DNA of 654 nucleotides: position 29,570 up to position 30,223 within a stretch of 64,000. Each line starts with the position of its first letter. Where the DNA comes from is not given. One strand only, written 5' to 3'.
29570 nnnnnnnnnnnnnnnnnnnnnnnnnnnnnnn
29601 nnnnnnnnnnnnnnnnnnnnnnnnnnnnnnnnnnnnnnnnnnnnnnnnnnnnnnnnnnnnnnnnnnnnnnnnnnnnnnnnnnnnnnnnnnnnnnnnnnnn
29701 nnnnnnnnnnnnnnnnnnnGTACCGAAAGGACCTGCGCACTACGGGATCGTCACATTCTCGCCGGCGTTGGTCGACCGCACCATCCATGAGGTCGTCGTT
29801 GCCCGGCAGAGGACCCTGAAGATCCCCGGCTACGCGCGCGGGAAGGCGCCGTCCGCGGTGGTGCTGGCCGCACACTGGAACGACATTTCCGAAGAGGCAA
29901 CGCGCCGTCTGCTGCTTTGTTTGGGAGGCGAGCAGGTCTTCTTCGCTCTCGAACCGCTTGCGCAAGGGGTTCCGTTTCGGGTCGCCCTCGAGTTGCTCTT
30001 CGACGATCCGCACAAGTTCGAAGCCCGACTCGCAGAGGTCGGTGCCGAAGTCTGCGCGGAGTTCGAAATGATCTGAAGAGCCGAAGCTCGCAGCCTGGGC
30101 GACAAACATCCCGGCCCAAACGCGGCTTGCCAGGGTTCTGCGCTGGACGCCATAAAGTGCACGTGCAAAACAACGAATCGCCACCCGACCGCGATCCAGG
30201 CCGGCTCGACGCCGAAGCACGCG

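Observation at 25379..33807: The AddB/AddA helicase-nuclease pair is interrupted by a 392-aa ORF of unknown function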

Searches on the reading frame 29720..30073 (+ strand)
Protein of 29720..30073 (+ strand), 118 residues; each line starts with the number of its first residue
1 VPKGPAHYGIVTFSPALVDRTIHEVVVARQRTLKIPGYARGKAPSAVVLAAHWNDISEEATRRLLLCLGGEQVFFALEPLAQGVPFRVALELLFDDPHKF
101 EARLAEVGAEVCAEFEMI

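Call 72: predict_structure(alignment_id=A3)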
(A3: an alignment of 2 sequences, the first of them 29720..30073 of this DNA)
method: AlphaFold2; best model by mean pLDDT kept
length: 118 residues; sequences in the alignment: 2
mean_pLDDT: 69.6   pTM: 0.64
mean pLDDT of the five models: 69.6, 62.5, 44.8, 42.1, 35.7
residues with pLDDT >= 90: 18; 70-90: 44; 50-70: 32; < 50: 24
segments of 3 or more residues with pLDDT < 50: 1-3, 71-87, 116-118
pLDDT, mean of each block of 10 residues (from residue 1): 53 77 91 91 91 84 71 45 45 62 68 55
secondary structure, 60 per line:
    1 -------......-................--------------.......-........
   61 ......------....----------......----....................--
elements in order: E8-13 H15-30 H45-51 H53-66 E73-76 E87-92 H97-110 E111-116
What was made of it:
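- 29747..30073 (+): C-terminal domain resembling the trigger-factor N-terminal ribosome-binding domain. The signature-like loop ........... is at 29819-29851. AF2 model of residues 275-392: pLDDT 69.6, pTM 0.64 (call 72).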

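Call 74: fold_search(model_id=the predicted structure, library=pdb)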
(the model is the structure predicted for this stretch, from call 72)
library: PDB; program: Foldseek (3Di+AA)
matches with E <= 10: 152; with E <= 0.001: 0
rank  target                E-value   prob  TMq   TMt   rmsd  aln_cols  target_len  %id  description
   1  1p9y_A                8.6e-03  0.98  0.41  0.41   7.4       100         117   12  Ribosome binding of E. coli Trigger Factor mutant F44L. (released 2003-12-16)
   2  1oms_B                1.2e-02  0.99  0.48  0.49   7.2       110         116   12  Structure determination by MAD: E.coli Trigger Factor binding at the ribosomal exit tunnel. (released 2003-12-16)
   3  1oms_C                1.9e-02  1.00  0.37  0.37   9.6        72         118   14  Structure determination by MAD: E.coli Trigger Factor binding at the ribosomal exit tunnel. (released 2003-12-16)
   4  2nsb                  3.0e-02  0.96  0.42  0.45  14.8        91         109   16  Structures of and interactions between domains of trigger factor from Themotoga maritima (released 2007-03-27)
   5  1oms_A                3.8e-02  0.90  0.44  0.45   7.7       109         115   12  Structure determination by MAD: E.coli Trigger Factor binding at the ribosomal exit tunnel. (released 2003-12-16)
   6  2aar_7                1.0e-01  0.82  0.34  0.36   5.4        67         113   27  Structure of trigger factor binding domain in biologically homologous complex with eubacterial ribosome. (released 2005-08-23)
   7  3gu0                  1.5e-01  0.96  0.46  0.15   4.1        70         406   14  Promiscuous Substrate Recognition in Folding and Assembly Activities of the Trigger Factor Chaperone (released 2009-12-22)
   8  1t11_B                1.6e-01  0.85  0.48  0.19   5.5       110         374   12  Trigger Factor (released 2004-09-21)
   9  8zfi_V                2.4e-01  0.97  0.38  0.69   1.6        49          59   16  Structure of E.coli ribosome in complex with an engineered arrest peptide and trigger factor (released 2025-06-18)
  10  4qsg                  3.3e-01  0.33  0.41  0.25   7.4       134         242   12  Crystal structure of gas vesicle protein GvpF from Microcystis aeruginosa (released 2014-11-12)
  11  2vrh_A                3.8e-01  0.57  0.46  0.15   7.6       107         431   12  Structure of the E. coli trigger factor bound to a translating ribosome (released 2008-06-17)
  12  6l5d_A                4.3e-01  0.25  0.39  0.24   6.5       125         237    6  Crystal structure of the gas vesicle protein GvpF from Anabaena sp. PCC7120 (released 2020-09-02)
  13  1t11_A                7.8e-01  0.47  0.48  0.19   5.7       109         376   11  Trigger Factor (released 2004-09-21)
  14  1dbd_A                8.8e-01  0.18  0.35  0.40  10.0       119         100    7  E2 DNA-BINDING DOMAIN FROM PAPILLOMAVIRUS BPV-1 (released 2000-01-01)
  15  7egk_B                1.0e+00  0.08  0.28  0.30  15.2       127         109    9  Bicarbonate transporter complex SbtA-SbtB bound to AMP (released 2021-05-26)
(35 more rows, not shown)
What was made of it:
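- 29747..30073 (+): The top 9 Foldseek PDB hits are trigger factor N-domains, TM 0.34-0.48 (call 74).
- The AF2 model of the C-terminal domain has the order beta-alpha-loop-alpha-beta-beta-alpha-beta, and the top 9 Foldseek hits are trigger factor N-domains (calls 72, 74).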
